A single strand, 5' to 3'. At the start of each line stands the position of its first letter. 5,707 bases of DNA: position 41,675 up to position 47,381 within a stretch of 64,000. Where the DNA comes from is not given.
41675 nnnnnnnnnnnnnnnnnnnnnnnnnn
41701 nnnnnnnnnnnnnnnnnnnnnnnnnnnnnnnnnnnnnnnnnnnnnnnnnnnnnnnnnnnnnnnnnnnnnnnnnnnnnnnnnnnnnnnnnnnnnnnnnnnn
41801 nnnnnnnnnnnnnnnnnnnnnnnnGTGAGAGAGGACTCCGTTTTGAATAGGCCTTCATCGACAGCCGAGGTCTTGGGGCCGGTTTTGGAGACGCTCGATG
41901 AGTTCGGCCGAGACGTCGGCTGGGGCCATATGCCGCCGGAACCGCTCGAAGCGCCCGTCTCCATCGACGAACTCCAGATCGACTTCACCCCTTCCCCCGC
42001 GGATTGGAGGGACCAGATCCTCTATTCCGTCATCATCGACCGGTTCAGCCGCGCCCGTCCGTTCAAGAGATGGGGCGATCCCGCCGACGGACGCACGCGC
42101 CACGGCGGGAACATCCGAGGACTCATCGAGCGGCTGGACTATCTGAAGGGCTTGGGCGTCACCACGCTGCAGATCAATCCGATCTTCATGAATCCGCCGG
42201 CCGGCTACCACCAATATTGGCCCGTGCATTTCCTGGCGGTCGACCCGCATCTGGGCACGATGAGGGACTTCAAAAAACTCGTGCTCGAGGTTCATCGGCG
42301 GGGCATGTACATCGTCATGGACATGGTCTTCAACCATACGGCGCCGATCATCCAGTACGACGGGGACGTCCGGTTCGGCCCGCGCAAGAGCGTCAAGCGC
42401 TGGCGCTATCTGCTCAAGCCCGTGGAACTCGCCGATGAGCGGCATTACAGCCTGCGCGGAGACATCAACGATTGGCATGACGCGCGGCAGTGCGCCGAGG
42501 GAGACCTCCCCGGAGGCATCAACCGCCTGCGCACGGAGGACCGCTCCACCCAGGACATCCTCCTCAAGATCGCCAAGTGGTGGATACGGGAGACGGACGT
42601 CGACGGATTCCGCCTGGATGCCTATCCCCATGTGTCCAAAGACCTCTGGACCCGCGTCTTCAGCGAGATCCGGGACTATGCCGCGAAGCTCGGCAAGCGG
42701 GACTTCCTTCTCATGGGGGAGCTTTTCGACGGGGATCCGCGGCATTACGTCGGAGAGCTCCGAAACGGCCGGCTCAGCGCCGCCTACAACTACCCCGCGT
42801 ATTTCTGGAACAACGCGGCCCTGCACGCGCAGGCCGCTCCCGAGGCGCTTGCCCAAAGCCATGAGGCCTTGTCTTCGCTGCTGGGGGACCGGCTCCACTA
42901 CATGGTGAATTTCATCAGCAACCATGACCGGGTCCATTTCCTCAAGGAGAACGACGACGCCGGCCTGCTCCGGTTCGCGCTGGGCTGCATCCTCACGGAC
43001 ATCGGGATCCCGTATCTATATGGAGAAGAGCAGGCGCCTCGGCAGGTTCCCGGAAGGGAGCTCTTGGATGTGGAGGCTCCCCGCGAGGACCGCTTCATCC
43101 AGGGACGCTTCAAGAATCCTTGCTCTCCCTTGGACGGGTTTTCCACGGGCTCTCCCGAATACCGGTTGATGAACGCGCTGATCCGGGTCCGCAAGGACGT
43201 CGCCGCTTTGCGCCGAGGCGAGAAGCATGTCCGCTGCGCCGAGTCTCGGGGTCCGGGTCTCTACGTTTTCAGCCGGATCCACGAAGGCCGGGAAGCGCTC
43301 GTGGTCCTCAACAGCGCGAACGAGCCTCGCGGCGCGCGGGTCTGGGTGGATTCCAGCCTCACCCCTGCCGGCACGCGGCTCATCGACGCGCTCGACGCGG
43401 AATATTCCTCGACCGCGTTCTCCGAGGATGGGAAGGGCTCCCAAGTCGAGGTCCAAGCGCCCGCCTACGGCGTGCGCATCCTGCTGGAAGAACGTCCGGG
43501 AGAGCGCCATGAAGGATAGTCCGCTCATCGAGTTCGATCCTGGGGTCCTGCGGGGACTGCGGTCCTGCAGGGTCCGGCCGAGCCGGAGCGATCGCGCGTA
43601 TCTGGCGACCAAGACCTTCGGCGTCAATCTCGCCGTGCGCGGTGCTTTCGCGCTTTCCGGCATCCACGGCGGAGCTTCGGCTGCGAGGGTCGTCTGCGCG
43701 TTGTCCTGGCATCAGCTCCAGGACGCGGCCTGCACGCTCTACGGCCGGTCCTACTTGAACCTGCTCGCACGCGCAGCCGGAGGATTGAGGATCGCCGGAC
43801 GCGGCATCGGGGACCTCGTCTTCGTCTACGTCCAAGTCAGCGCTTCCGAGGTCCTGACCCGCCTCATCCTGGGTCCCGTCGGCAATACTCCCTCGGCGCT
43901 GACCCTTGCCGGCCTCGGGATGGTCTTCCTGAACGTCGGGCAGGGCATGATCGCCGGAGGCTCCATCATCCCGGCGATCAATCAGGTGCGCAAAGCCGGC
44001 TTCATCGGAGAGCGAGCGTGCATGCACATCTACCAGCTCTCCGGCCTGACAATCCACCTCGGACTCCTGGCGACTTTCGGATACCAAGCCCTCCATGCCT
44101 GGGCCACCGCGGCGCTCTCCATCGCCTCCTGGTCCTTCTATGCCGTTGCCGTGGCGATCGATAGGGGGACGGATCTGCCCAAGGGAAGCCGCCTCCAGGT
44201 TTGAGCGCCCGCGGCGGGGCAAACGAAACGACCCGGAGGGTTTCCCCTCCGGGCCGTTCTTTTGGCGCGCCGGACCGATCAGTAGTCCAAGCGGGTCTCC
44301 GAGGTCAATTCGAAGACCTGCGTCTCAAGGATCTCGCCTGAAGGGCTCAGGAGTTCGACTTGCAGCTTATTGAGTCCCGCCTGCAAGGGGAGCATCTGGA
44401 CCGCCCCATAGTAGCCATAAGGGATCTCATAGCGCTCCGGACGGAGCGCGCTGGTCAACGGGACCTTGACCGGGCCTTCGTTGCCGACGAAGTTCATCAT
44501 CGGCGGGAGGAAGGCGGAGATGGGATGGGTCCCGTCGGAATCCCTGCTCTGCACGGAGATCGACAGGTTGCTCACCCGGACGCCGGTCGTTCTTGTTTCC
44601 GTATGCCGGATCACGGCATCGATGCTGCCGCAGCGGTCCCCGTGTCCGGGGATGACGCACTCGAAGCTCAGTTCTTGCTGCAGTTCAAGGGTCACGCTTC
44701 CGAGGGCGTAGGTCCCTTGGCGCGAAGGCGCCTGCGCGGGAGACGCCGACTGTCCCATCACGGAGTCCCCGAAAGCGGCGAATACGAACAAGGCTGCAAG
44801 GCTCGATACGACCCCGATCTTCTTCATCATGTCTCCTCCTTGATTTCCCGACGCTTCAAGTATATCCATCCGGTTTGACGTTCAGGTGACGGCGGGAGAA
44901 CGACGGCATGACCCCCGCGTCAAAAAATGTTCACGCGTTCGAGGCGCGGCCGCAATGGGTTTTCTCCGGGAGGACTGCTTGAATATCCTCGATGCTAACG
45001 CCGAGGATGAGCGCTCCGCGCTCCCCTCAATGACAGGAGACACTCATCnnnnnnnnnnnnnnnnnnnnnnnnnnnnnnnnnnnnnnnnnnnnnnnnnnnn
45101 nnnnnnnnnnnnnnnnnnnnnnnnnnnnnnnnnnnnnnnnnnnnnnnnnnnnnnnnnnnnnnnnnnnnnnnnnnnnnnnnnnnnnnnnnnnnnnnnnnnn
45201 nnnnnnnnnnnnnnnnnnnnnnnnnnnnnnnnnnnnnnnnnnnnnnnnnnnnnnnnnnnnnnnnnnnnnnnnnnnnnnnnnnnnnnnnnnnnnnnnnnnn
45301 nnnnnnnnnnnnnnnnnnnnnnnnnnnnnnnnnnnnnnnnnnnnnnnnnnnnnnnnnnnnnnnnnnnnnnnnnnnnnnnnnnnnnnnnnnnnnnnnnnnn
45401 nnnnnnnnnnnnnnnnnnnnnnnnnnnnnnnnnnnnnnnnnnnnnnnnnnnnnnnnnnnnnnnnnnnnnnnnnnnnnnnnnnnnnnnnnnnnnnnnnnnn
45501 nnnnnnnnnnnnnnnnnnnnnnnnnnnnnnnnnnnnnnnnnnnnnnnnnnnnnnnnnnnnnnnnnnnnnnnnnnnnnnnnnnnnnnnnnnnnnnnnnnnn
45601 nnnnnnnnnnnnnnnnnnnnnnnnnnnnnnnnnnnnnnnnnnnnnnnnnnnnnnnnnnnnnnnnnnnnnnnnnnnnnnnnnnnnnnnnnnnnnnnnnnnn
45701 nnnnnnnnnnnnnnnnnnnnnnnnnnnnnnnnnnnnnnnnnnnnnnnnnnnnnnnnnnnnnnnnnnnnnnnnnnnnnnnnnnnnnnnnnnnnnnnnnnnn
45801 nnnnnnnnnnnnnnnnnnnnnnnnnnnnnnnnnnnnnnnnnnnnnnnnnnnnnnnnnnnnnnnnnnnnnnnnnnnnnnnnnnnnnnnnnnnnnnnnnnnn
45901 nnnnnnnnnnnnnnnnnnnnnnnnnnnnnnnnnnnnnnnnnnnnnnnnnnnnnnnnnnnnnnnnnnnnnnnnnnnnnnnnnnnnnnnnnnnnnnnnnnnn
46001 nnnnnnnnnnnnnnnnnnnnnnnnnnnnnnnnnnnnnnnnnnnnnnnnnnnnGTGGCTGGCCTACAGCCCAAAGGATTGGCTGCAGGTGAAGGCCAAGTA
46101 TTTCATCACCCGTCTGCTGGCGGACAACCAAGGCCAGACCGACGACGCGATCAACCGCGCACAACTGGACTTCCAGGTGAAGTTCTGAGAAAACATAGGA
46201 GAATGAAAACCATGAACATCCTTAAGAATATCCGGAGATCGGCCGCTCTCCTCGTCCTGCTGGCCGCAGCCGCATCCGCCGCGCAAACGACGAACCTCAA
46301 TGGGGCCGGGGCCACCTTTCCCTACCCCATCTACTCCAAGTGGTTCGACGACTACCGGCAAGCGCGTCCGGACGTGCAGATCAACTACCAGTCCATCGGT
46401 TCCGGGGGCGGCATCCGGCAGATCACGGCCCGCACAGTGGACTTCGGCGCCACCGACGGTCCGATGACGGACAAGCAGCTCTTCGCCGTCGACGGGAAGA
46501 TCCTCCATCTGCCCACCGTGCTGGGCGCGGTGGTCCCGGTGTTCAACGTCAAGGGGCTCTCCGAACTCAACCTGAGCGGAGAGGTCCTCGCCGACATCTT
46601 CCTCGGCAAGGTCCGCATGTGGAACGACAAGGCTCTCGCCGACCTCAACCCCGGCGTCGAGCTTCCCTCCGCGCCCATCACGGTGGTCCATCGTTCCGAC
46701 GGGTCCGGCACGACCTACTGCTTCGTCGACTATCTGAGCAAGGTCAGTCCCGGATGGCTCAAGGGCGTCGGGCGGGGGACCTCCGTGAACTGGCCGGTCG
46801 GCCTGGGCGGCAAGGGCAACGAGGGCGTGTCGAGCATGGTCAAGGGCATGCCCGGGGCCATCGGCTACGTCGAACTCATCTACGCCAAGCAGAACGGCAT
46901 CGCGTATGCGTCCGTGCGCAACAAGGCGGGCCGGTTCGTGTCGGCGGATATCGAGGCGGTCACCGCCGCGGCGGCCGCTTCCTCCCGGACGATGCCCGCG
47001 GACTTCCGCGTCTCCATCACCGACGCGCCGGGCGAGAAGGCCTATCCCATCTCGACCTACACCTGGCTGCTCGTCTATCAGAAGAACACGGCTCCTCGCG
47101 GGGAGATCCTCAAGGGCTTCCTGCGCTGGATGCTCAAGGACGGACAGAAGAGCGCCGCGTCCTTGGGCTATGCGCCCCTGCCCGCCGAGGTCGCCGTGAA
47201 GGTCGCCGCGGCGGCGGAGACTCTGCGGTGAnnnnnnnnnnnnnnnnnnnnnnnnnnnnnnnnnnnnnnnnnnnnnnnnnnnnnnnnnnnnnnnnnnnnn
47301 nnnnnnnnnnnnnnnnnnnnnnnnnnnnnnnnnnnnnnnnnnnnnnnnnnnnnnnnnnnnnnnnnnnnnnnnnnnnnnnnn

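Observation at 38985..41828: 947-aa signal-peptide, polytopic membrane protein with a C-terminal type-II PI4-kinase-like catalytic core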

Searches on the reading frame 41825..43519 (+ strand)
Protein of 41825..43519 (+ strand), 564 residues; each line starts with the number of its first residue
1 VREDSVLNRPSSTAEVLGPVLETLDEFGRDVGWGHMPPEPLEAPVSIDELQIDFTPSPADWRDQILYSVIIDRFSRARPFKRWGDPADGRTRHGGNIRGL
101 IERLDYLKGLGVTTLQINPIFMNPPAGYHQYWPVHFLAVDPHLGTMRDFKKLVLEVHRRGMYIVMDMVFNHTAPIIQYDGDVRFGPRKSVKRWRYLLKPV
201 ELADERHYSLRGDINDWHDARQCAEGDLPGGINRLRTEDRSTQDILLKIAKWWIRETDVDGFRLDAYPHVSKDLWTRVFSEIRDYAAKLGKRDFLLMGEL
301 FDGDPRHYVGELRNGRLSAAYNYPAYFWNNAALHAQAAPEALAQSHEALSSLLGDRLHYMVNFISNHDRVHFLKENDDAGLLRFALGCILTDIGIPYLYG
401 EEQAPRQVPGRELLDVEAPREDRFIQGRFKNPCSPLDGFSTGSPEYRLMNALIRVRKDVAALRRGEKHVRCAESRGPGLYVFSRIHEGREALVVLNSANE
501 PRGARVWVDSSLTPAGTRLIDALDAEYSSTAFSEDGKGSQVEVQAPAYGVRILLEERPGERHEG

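Call 4: search_protein_families(library=pfam, proteins=[window:41825-43519:+], max_evalue=0.01)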
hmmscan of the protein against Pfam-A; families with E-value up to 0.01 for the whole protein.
window:41825-43519:+ (564 aa): 1 family
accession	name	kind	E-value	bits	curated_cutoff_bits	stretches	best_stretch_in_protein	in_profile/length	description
PF00128.31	Alpha-amylase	-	1.6e-39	136.9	22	1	88-404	9-355/446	Alpha amylase, catalytic domain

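Call 5: search_protein_families(library=ncbifam, proteins=[window:41825-43519:+], max_evalue=0.01)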
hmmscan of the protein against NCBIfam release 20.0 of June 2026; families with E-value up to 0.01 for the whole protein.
window:41825-43519:+ (564 aa): 42 families (the best 25 are shown)
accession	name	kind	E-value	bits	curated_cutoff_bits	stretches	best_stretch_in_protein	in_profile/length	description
NF008051.0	PRK10785.1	equivalog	3.4e-30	104.8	568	2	87-173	168-252/607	maltodextrin glucosidase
NF041090.1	Cyc-maltodext_AglB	equivalog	4.2e-28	98.4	540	1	87-402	54-329/470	cyclomaltodextrinase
NF008183.0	PRK10933.1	subfamily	3.1e-25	88.9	535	1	93-273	28-208/551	alpha,alpha-phosphotrehalase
NF007060.0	PRK09505.2-5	equivalog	7.3e-24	83.7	790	2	55-172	185-322/690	alpha-amylase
TIGR02403.1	trehalose_treC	equivalog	2.1e-22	79.5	799.05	1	89-273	18-201/544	alpha,alpha-phosphotrehalase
NF007051.0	PRK09505.1-1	equivalog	1.1e-21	76.6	864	2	57-173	192-327/686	alpha-amylase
NF041321.1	Alpha-amyl_MalA_Halo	equivalog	2.1e-21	76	875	2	51-175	246-358/666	alpha-amylase MalA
NF007058.0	PRK09505.2-3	equivalog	2.6e-20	72.1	897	1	57-172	203-337/742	alpha-amylase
TIGR02456.1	treS_nterm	equivalog_domain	4.2e-20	71.8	678.35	1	92-272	22-204/539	maltose alpha-D-glucosyltransferase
NF007052.0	PRK09505.1-2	equivalog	9.3e-20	70.3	749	1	55-173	180-317/677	alpha-amylase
NF007059.0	PRK09505.2-4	equivalog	8.3e-19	67.3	865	1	51-173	176-317/683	alpha-amylase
NF051899.1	BetGalacBglAAgro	equivalog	1.1e-18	67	900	1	93-270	23-202/537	beta-galactosidase BglA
NF007054.0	PRK09505.1-4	equivalog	2.5e-17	62.5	1385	1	55-173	180-317/676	alpha-amylase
TIGR02402.1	trehalose_TreZ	equivalog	2.8e-17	62.2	538.8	2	94-174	108-188/545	malto-oligosyltrehalose trehalohydrolase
NF007053.0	PRK09505.1-3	equivalog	1.2e-16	60.1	1269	1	57-173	184-319/687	alpha-amylase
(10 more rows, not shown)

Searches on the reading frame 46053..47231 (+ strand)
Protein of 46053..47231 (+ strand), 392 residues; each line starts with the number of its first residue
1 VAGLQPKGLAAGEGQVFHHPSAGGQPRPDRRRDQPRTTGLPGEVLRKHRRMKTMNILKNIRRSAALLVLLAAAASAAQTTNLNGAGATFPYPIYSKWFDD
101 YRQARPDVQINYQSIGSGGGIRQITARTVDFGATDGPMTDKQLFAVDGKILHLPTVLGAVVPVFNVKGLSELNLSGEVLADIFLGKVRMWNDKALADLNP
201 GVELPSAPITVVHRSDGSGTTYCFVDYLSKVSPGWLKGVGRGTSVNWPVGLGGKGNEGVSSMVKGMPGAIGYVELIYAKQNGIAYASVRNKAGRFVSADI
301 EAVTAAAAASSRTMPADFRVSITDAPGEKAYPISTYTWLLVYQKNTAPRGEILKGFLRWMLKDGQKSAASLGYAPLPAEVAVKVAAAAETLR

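Call 82: search_protein_families(library=pfam, proteins=[window:46053-47231:+], max_evalue=0.0001)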
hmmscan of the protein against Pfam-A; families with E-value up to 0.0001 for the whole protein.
window:46053-47231:+ (392 aa): 3 families
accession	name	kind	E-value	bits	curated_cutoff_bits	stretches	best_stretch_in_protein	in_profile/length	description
PF12849.12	PBP_like_2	-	1.8e-42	146.4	27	1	72-363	2-266/267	PBP superfamily domain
PF01547.30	SBP_bac_1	-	3.2e-18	67.2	26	1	82-366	4-306/307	Bacterial extracellular solute-binding protein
PF12727.12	PBP_like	-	4.2e-05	23.2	27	0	101-139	4-42/193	PBP superfamily domain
